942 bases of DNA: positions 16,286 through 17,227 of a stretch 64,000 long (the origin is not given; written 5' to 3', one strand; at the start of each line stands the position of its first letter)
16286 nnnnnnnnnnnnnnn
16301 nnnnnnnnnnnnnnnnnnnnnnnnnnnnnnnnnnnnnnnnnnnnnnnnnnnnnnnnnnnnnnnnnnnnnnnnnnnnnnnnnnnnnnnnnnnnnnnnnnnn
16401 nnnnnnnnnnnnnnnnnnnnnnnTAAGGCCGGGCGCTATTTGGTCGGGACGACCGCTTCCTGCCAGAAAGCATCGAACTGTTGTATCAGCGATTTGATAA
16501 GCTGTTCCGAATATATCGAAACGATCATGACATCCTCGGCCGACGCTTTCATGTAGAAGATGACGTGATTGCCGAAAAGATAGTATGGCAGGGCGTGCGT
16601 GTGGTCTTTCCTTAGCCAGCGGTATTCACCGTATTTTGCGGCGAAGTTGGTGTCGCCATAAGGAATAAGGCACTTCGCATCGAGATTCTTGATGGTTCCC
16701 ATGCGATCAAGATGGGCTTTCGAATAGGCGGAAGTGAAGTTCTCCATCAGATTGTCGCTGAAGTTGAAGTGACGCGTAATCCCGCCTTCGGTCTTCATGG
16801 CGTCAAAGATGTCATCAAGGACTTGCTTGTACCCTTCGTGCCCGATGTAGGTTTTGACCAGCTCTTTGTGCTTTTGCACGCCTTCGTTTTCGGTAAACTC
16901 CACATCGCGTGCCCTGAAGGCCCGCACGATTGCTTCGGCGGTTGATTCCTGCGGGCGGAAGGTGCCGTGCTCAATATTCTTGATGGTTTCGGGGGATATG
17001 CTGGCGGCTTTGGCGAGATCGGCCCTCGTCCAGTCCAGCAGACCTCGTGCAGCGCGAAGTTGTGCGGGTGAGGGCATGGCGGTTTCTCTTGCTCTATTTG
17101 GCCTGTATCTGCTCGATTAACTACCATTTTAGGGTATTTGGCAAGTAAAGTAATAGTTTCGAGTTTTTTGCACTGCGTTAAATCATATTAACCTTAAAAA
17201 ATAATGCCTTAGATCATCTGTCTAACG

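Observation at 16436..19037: Two paralogous XRE-HTH regulators sharing an unrecognised ~140-aa C-terminal domain, arranged divergently around the small-gene cassette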

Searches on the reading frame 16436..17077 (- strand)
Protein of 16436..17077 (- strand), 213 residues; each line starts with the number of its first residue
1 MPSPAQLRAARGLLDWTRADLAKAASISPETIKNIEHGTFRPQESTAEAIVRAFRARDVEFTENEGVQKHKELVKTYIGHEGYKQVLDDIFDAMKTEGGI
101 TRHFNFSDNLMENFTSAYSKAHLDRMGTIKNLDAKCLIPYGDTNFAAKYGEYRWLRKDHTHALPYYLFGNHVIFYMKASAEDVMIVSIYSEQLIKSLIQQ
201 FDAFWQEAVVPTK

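Call 4: search_protein_families(library=pfam, proteins=[window:16436-17077:-], max_evalue=1)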
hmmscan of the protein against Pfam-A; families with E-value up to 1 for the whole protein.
window:16436-17077:- (213 aa): 6 families
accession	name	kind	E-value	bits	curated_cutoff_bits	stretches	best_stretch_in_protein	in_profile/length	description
PF01381.28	HTH_3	-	1e-08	35.5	23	1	7-55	1-49/55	Helix-turn-helix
PF13560.12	HTH_31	-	2.1e-08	34.8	27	1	5-60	4-60/64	Helix-turn-helix domain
PF12844.13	HTH_19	-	1.4e-05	25.4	30.2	1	7-54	4-51/64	Helix-turn-helix domain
PF13413.12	HTH_25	-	0.00074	19.7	24.6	1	6-41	1-36/62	Helix-turn-helix domain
PF13443.12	HTH_26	-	0.028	15.1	22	1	15-54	10-50/63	Cro/C1-type HTH DNA-binding domain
PF16800.11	Endopep_inhib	-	0.17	12.3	29.9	1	72-149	34-100/150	IseA DL-endopeptidase inhibitor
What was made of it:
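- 16436..17077 (-): Reg1, 213 aa: XRE-HTH plus a TrmB-like, HKD-less PLD-fold domain. HTH_3 35.5 bits (call 4).
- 16913..17068 (-): Reg1 HTH domain, aa 4-55. The recognition helix is ............... Pfam HTH_3/HTH_31 at aa 5-60 (call 4).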

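Call 6: search_protein_families(library=ncbifam, proteins=[window:16436-17077:-], max_evalue=1)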
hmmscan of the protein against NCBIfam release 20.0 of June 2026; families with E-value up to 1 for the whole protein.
window:16436-17077:- (213 aa): 7 families
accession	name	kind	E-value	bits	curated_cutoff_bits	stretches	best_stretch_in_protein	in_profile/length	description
TIGR00270.2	TIGR00270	equivalog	7e-06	25.9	110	1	7-68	80-141/159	multiprotein bridging factor aMBF1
TIGR03070.1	couple_hipB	subfamily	0.00015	21.7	71.65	1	6-39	6-39/58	type II toxin-antitoxin system Y4mF family antitoxin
NF052239.1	antitox_spr1629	equivalog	0.0059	15.7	335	1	6-115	6-109/377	spr1629 family repressor/antitoxin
NF047542.1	telomere_Tap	equivalog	0.014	14.1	600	1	1-61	16-76/695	telomere-associated protein Tap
NF041951.1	phage_RstR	subfamily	0.015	15.6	80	1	4-55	4-55/108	RstR family transcriptional repressor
TIGR03734.1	PRTRC_parB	hypoth_equivalog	0.096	11.2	278.6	1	57-134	445-520/555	PRTRC system ParB family protein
NF009018.0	PRK12355.4-1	equivalog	0.098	10.9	604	1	77-150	246-313/485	conjugal transfer mating pair stabilization protein TraN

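Call 7: search_protein_families(library=padloc, proteins=[window:16436-17077:-], max_evalue=1)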
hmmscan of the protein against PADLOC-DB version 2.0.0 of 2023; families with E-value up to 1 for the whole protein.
window:16436-17077:- (213 aa): 12 families
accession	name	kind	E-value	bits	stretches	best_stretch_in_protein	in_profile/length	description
PDLC03949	RmrA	-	2.8e-07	27.7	1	3-65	3-64/363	-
PDLC03669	Control_protein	-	4e-06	25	1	4-66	11-73/96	control protein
PDLC02926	HTH_VI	-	0.00022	19.4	1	7-54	6-53/92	-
PDLC04142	capH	-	0.00032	19.7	1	4-60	8-63/103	capH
PDLC03953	RmrA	-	0.00046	17.5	1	4-54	7-57/373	-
PDLC03946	RmrA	-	0.00046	17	1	5-66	5-66/357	-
PDLC03954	RmrA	-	0.00058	16.9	1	4-69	12-77/380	-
PDLC03945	RmrA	-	0.001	16.3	1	6-78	6-78/394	-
PDLC03952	RmrA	-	0.0025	14.7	1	4-68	24-88/395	-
PDLC03951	RmrA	-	0.0044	14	1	6-65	15-71/400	-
PDLC03944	RmrA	-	0.017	12.2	1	5-64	9-68/384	-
PDLC03955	RmrA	-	0.049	10.9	1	4-54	22-72/371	-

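Call 8: search_protein_families(library=phrogs, proteins=[window:16436-17077:-], max_evalue=1)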
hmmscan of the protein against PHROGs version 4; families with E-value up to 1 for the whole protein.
window:16436-17077:- (213 aa): 14 families
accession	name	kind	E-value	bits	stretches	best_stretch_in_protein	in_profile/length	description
phrog_5823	-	transcription regulation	2.9e-06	27.7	1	6-56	10-61/404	transcriptional regulator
phrog_8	-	transcription regulation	1.2e-05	26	1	13-90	168-235/346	transcriptional regulator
phrog_2439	-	transcription regulation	1.4e-05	25.1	1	3-70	8-74/367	transcriptional regulator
phrog_11187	-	transcription regulation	0.00018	22.3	1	6-54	11-59/63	transcriptional regulator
phrog_2328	-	transcription regulation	0.00073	20.3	1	7-54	20-67/128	transcriptional repressor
phrog_2967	-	transcription regulation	0.0016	19.1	1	6-65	17-73/225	transcriptional regulator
phrog_7241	-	transcription regulation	0.0018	19.3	1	6-57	65-116/122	transcriptional regulator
phrog_2104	-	unknown function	0.0032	18.6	1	3-46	40-83/103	-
phrog_1124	-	transcription regulation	0.0038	17.8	1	14-56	19-61/177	transcriptional regulator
phrog_4452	-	DNA, RNA and nucleotide metabolism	0.013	16.6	1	68-121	17-68/72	anti-restriction nuclease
phrog_3949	-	transcription regulation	0.015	16.3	1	17-75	28-86/161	transcriptional repressor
phrog_1373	-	transcription regulation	0.029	15.3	1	15-57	76-118/166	transcriptional regulator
phrog_6288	-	unknown function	0.033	14.8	1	6-47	33-75/322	-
phrog_147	-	transcription regulation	0.038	15.4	1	7-55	9-60/100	transcriptional regulator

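Call 19: predict_structure(protein=window:16439-17077:-)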
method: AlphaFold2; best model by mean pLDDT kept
length: 213 residues; sequences in the alignment: 1
mean_pLDDT: 41.5   pTM: 0.29
mean pLDDT of the five models: 41.5, 37.9, 34.5, 33.4, 33.3
residues with pLDDT >= 90: 0; 70-90: 0; 50-70: 45; < 50: 168
segments of 3 or more residues with pLDDT < 50: 1-16, 41-150, 155-162, 176-191, 206-213
pLDDT, mean of each block of 10 residues (from residue 1): 38 47 53 53 44 37 34 33 43 40 31 32 32 33 42 45 52 46 44 53 46 33
secondary structure, 60 per line:
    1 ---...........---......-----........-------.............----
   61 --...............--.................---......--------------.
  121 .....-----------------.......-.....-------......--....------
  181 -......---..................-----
elements in order: H4-14 H18-23 H29-36 H44-56 H63-77 H80-96 E100-105 H120-125 H143-149 E151-155 E163-168 E171-174 E182-187 H191-208
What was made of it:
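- Tried and rejected: Single-sequence AF2 gave pLDDT 41 and was useless (call 19).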

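Call 24: search_protein_families(library=pfam, alignment_id=A2, max_evalue=0.1)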
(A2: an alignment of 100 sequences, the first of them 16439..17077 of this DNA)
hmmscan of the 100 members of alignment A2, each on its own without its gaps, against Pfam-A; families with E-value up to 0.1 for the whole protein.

A. member 1, window:16439-17077:- (213 aa): 5 families
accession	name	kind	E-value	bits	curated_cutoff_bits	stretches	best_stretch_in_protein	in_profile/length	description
PF01381.28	HTH_3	-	1e-08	35.5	23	1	7-55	1-49/55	Helix-turn-helix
PF13560.12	HTH_31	-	2.1e-08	34.8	27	1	5-60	4-60/64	Helix-turn-helix domain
PF12844.13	HTH_19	-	1.4e-05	25.4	30.2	1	7-54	4-51/64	Helix-turn-helix domain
PF13413.12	HTH_25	-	0.00074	19.7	24.6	1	6-41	1-36/62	Helix-turn-helix domain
PF13443.12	HTH_26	-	0.028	15.1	22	1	15-54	10-50/63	Cro/C1-type HTH DNA-binding domain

B. families by the number of members that match (of 100 scanned): 50 families (the first 25 are shown)
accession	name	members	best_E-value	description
PF01381.28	HTH_3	92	1.6e-15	Helix-turn-helix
PF13560.12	HTH_31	80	7.1e-10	Helix-turn-helix domain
PF12844.13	HTH_19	67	3e-09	Helix-turn-helix domain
PF13413.12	HTH_25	44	8.1e-05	Helix-turn-helix domain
PF13443.12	HTH_26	39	1.7e-05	Cro/C1-type HTH DNA-binding domain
PF13744.12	HTH_37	8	0.004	Helix-turn-helix domain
PF13384.12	HTH_23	7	0.00057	Homeodomain-like domain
PF04545.22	Sigma70_r4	6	0.00067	Sigma-70, region 4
PF21716.3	dnstrm_HI1420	5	0.0047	Probable addiction module antidote protein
PF00356.27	LacI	5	0.009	Bacterial regulatory proteins, lacI family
PF20432.4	Xre-like-HTH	5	0.017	Antitoxin Xre-like helix-turn-helix domain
PF13545.12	HTH_Crp_2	4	0.00031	Crp-like helix-turn-helix domain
PF15731.11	MqsA_antitoxin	4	0.0044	Antitoxin component of bacterial toxin-antitoxin system, MqsA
PF07037.17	YfeC-like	2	0.011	Transcription regulator YfeC-like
PF13542.12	HTH_Tnp_ISL3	1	0.0021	Helix-turn-helix domain of transposase family ISL3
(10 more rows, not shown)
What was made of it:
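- On XRE / Cro-C1 HTH regulators (Pfam HTH_3, PF01381): 92 of 100 family members match HTH_3 (call 24).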

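Call 25: search_solved_structures(query=A2, max_evalue=1)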
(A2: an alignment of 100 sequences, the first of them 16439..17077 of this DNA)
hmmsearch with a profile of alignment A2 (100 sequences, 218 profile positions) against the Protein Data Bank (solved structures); distinct sequences matched with E-value up to 1: 101 (the best 60 are shown).
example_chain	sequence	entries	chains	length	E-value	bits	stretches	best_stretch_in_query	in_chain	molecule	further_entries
4yba_A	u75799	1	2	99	2.7e-13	53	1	2-67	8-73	Regulatory protein C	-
8tac_A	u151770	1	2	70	9.8e-07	31.6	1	12-55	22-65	DBP48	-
4yg4_A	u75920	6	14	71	2.7e-06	30.2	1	6-56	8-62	Antitoxin HipB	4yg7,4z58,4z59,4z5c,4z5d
4yg1_A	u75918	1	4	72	2.8e-06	30.1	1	6-56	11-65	Antitoxin HipB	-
4z5h_A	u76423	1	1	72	3.2e-06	29.9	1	6-56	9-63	Antitoxin HipB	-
1sq8_A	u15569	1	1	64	4.5e-06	29.4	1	2-55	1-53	dh434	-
2wiu_B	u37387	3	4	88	4.7e-06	29.4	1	6-56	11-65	HTH-TYPE TRANSCRIPTIONAL REGULATOR HIPB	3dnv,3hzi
5k98_B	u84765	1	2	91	5.1e-06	29.2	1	6-56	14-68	Antitoxin HipB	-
2mez_A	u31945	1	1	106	5.3e-06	29.2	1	7-60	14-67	Multiprotein Bridging Factor (MBP-like)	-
8bny_A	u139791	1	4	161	5.6e-06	29.1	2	16-63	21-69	Immunity repressor protein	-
3jxb_C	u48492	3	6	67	3e-05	26.7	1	3-56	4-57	Repressor protein C2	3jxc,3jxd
2r1j_L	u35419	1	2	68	3.1e-05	26.7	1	3-56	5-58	Repressor protein C2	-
1adr_A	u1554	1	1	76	4.3e-05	26.2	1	4-56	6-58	P22 C2 REPRESSOR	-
4ia8_A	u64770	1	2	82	0.00012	24.8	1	16-64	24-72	Regulatory protein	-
9k3w_A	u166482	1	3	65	0.00019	24.1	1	5-55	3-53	Transcriptional regulator, PbsX family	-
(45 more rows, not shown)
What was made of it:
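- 16913..17068 (-): Best PDB sequence match is the C.Kpn2I controller 4yba, E=2.7e-13 (call 25).
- On R-M controller (C) proteins: The HTH is similar (call 25).
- HTH similarity: the HTH is most like the autoregulatory R-M controller protein C.Kpn2I (call 25).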

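Call 26: find_homologous_proteins(query=A2, max_evalue=1e-20)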
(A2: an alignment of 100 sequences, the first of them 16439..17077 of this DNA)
Query A2 (100 sequences) (213 aa, profile of the alignment): 336 proteins with E <= 1e-20 among 3886 candidates; the best 120 are listed.
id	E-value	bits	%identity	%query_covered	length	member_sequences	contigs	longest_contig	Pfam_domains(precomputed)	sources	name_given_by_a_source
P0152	1.9e-80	287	43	100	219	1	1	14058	PF01381.29,PF13560.13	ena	-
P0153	4.5e-77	276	33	98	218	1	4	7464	PF01381.29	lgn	-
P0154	3.1e-76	274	45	100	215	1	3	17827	PF01381.29,PF13560.13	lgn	-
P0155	1.8e-75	271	42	98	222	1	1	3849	PF01381.29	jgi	-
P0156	4.1e-75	270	33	99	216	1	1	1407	PF01381.29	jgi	jgi:transcriptional regulator with XRE-family HTH domain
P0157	3.6e-74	267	32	98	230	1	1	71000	PF01381.29,PF13560.13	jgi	jgi:transcriptional regulator with XRE-family HTH domain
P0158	3.8e-74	267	30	99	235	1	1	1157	PF01381.29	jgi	-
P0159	8.5e-74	266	43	98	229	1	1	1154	PF01381.29,PF13560.13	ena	-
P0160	1.2e-73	265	34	99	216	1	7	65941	PF12844.14,PF01381.29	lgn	-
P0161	1.4e-73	265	43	98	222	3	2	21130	PF01381.29,PF13560.13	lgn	-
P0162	1.9e-73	264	51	99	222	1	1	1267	PF01381.29,PF13560.13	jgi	-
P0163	4.4e-73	263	43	97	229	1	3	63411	PF01381.29,PF13560.13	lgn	-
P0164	4.9e-73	263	29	98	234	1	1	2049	PF01381.29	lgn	-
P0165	7.0e-73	263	44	98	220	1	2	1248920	PF12844.14,PF01381.29,PF13560.13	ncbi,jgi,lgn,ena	-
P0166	7.5e-73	263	43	98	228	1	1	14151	PF01381.29,PF13560.13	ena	-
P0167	8.3e-73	262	46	100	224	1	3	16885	PF01381.29,PF13560.13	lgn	-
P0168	1.0e-72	262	45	98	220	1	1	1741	PF01381.29,PF13560.13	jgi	jgi:DNA-binding XRE family transcriptional regulator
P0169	1.1e-72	262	39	98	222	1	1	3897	PF01381.29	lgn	-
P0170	1.4e-72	262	31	98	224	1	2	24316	PF01381.29,PF13560.13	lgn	-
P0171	1.7e-72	261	41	97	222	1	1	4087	PF01381.29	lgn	-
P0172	2.0e-72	261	45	100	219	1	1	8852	PF12844.14,PF01381.29,PF13560.13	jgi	jgi:transcriptional regulator with XRE-family HTH domain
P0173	4.6e-72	260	45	99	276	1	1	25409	PF01381.29,PF13560.13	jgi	-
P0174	5.5e-72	260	32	98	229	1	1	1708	PF01381.29,PF13443.13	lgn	-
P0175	1.1e-71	259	31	97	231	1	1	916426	-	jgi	jgi:transcriptional regulator with XRE-family HTH domain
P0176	1.1e-71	259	44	98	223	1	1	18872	PF01381.29,PF13560.13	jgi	jgi:DNA-binding XRE family transcriptional regulator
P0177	1.4e-71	258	41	100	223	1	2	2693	PF01381.29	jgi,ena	jgi:DNA-binding XRE family transcriptional regulator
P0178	1.6e-71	258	45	97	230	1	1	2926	PF01381.29,PF13560.13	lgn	-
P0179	1.9e-71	258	46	100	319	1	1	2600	PF01381.29,PF13560.13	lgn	-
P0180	2.1e-71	258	31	97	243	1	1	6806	PF01381.29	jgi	jgi:transcriptional regulator with XRE-family HTH domain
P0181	2.5e-71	258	39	99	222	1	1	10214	PF01381.29,PF13560.13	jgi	jgi:transcriptional regulator with XRE-family HTH domain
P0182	2.9e-71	257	56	99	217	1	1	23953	PF01381.29,PF13560.13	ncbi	-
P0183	3.4e-71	257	41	98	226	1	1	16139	PF01381.29,PF13560.13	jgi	-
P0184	3.7e-71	257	42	97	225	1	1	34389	PF01381.29,PF13560.13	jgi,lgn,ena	-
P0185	6.5e-71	256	45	98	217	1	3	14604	PF01381.29,PF13560.13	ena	-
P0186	1.0e-70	256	42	98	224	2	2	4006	PF01381.29,PF13560.13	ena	-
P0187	1.5e-70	255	44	98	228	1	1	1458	PF01381.29,PF13560.13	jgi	jgi:DNA-binding XRE family transcriptional regulator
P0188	1.7e-70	255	44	98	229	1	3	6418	PF12844.14,PF01381.29,PF13560.13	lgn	-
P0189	3.8e-70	254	39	98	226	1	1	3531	PF01381.29,PF13560.13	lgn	-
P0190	4.0e-70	254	43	97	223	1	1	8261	PF01381.29,PF13560.13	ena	-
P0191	5.8e-70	253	44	98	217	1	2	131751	PF01381.29,PF13560.13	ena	-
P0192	7.7e-70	253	40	97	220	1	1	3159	PF01381.29,PF13560.13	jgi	-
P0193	8.3e-70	253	31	98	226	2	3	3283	PF01381.29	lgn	-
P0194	1.3e-69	252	42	98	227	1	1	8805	PF01381.29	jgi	jgi:DNA-binding XRE family transcriptional regulator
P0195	1.4e-69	252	43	100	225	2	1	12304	PF12844.14,PF01381.29,PF13560.13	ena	-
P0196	1.5e-69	252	40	98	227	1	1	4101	PF01381.29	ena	-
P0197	1.9e-69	251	43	99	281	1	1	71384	PF01381.29,PF13560.13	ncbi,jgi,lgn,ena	jgi:DNA-binding XRE family transcriptional regulator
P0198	2.4e-69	251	43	99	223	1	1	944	PF01381.29,PF13560.13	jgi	jgi:DNA-binding XRE family transcriptional regulator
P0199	2.8e-69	251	44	98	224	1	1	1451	PF01381.29,PF13560.13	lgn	-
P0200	3.6e-69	250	38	98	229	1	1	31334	PF01381.29,PF13560.13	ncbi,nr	ncbi:MAG: helix-turn-helix domain-containing protein [Alphaproteobacteria bacterium]|nr:helix-turn-h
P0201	5.4e-69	250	44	97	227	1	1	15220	PF01381.29,PF13560.13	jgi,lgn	-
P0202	5.5e-69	250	40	96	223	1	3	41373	PF01381.29,PF13560.13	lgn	-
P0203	7.0e-69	250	43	98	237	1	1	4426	PF01381.29,PF13560.13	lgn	-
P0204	7.2e-69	250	44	100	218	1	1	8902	PF01381.29,PF13560.13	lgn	-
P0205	8.5e-69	249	39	98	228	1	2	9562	PF01381.29,PF13560.13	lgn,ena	-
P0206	1.1e-68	249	51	99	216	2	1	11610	PF01381.29,PF13560.13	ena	-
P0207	1.1e-68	249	45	98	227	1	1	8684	PF12844.14,PF01381.29,PF13560.13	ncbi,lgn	ncbi:MAG: helix-turn-helix transcriptional regulator [Alphaproteobacteria bacterium]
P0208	1.1e-68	249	41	96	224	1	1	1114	PF01381.29,PF13560.13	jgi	-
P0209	1.3e-68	249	30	99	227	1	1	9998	PF01381.29,PF13560.13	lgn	-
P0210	1.7e-68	248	40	98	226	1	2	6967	PF01381.29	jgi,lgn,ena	-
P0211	2.3e-68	248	49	99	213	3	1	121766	PF01381.29,PF13560.13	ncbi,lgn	-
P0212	2.8e-68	248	38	98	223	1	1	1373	PF01381.29,PF13560.13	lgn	-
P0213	2.8e-68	248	37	98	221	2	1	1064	PF01381.29,PF13560.13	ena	-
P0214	3.4e-68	247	41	98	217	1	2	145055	PF01381.29,PF13560.13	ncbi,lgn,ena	-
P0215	3.5e-68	247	38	98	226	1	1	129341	PF01381.29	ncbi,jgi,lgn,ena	ncbi:MAG: helix-turn-helix transcriptional regulator [Bdellovibrionales bacterium]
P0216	3.6e-68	247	47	100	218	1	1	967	PF01381.29,PF13560.13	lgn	-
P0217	4.6e-68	247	38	98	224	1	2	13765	PF01381.29,PF13560.13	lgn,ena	-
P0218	5.5e-68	247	40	98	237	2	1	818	PF12844.14,PF01381.29,PF13560.13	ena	-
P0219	6.2e-68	246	40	98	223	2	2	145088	PF01381.29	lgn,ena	-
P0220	7.9e-68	246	55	99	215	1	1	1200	PF01381.29,PF13560.13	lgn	-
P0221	8.0e-68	246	40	98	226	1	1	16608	PF01381.29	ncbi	-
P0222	9.3e-68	246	42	98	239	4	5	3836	PF01381.29,PF13560.13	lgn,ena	-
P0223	9.7e-68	246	44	99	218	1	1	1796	PF01381.29,PF13560.13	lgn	-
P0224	1.0e-67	246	43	97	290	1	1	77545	PF01381.29,PF13560.13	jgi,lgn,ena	-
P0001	1.0e-67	246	100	100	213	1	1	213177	PF12844.14,PF01381.29,PF13560.13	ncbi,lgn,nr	ncbi:MAG: helix-turn-helix domain-containing protein [Alphaproteobacteria bacterium]|nr:helix-turn-h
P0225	1.1e-67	246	44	98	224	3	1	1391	PF01381.29,PF13560.13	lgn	-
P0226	1.2e-67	245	42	98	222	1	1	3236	PF01381.29,PF13560.13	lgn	-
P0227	1.4e-67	245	41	100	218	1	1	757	PF01381.29,PF13560.13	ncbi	-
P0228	1.5e-67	245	37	97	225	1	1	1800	PF12844.14,PF01381.29,PF13560.13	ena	-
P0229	1.6e-67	245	31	98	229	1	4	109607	PF01381.29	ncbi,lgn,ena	-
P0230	1.6e-67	245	44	99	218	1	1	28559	PF01381.29,PF13560.13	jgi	-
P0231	2.1e-67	245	49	95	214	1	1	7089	PF01381.29,PF13560.13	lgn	-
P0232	2.4e-67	245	43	100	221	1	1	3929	PF01381.29,PF13560.13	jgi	jgi:DNA-binding XRE family transcriptional regulator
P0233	2.8e-67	244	39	98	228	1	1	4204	PF12844.14,PF01381.29,PF13560.13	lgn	-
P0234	3.0e-67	244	41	96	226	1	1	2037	PF01381.29,PF13560.13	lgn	-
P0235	3.1e-67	244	42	100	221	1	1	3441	PF01381.29,PF13560.13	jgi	-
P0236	3.2e-67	244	41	97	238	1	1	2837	PF01381.29,PF13560.13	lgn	-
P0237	3.7e-67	244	62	100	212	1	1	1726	PF01381.29,PF13560.13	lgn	-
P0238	4.0e-67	244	53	99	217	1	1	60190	PF01381.29,PF13560.13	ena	-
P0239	4.3e-67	244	42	98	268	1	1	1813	PF01381.29,PF13560.13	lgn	-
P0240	4.5e-67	244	28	94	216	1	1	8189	PF01381.29,PF13560.13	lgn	-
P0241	4.6e-67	244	41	98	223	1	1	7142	PF12844.14,PF13413.13,PF01381.29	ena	-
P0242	4.9e-67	244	43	98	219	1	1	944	PF12844.14,PF01381.29,PF13560.13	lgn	-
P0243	5.4e-67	243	42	98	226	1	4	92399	PF01381.29,PF13560.13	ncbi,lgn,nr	ncbi:MAG: helix-turn-helix transcriptional regulator [Alphaproteobacteria bacterium]|nr:helix-turn-h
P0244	5.8e-67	243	41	98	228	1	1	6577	PF01381.29,PF13560.13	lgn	-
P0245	7.0e-67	243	53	99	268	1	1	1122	PF01381.29,PF13560.13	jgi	jgi:DNA-binding XRE family transcriptional regulator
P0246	7.9e-67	243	47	100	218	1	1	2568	PF01381.29,PF13560.13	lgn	-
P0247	9.1e-67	243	43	98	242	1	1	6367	PF01381.29,PF13560.13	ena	-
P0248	9.3e-67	243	42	98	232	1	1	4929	PF01381.29,PF13560.13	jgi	jgi:DNA-binding XRE family transcriptional regulator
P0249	1.1e-66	242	43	98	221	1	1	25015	PF01381.29,PF13560.13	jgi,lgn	-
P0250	1.5e-66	242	40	97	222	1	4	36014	PF12844.14,PF01381.29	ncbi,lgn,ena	-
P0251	1.5e-66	242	38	98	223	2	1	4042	PF01381.29,PF13560.13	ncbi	-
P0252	1.8e-66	242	40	98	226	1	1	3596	PF01381.29,PF13560.13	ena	-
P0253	1.9e-66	242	40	98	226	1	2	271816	PF01381.29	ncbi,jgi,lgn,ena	jgi:DNA-binding XRE family transcriptional regulator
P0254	2.0e-66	242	32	98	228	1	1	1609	PF01381.29,PF13560.13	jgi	jgi:transcriptional regulator with XRE-family HTH domain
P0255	2.0e-66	241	42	100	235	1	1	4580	PF01381.29,PF13560.13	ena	-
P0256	2.1e-66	241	42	98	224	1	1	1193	PF01381.29,PF13560.13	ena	-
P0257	2.3e-66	241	42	98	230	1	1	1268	PF01381.29,PF13560.13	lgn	-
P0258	2.5e-66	241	44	100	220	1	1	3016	PF01381.29,PF13560.13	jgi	-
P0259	3.3e-66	241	42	99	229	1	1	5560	PF01381.29,PF13560.13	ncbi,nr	ncbi:MAG: helix-turn-helix transcriptional regulator [Alphaproteobacteria bacterium]|nr:helix-turn-h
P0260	3.6e-66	241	44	98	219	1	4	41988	PF12844.14,PF01381.29,PF13560.13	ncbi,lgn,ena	-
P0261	3.8e-66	241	30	98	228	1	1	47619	PF01381.29,PF13560.13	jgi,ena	-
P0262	3.9e-66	241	41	98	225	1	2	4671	PF01381.29,PF13560.13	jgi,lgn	jgi:DNA-binding XRE family transcriptional regulator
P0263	7.5e-66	240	41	97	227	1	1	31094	PF01381.29,PF13560.13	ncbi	-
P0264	8.5e-66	239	42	97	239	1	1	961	PF01381.29,PF13560.13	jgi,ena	jgi:DNA-binding XRE family transcriptional regulator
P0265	9.2e-66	239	41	96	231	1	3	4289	PF01381.29,PF13560.13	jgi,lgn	-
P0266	9.2e-66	239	30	98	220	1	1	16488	PF12844.14,PF01381.29,PF13560.13,PF13443.13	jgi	jgi:transcriptional regulator with XRE-family HTH domain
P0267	1.2e-65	239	36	98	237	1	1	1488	PF01381.29,PF13560.13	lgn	-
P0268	1.3e-65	239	57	98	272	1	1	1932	PF01381.29,PF13560.13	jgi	jgi:DNA-binding XRE family transcriptional regulator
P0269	1.4e-65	239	43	98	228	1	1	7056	PF01381.29,PF13560.13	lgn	-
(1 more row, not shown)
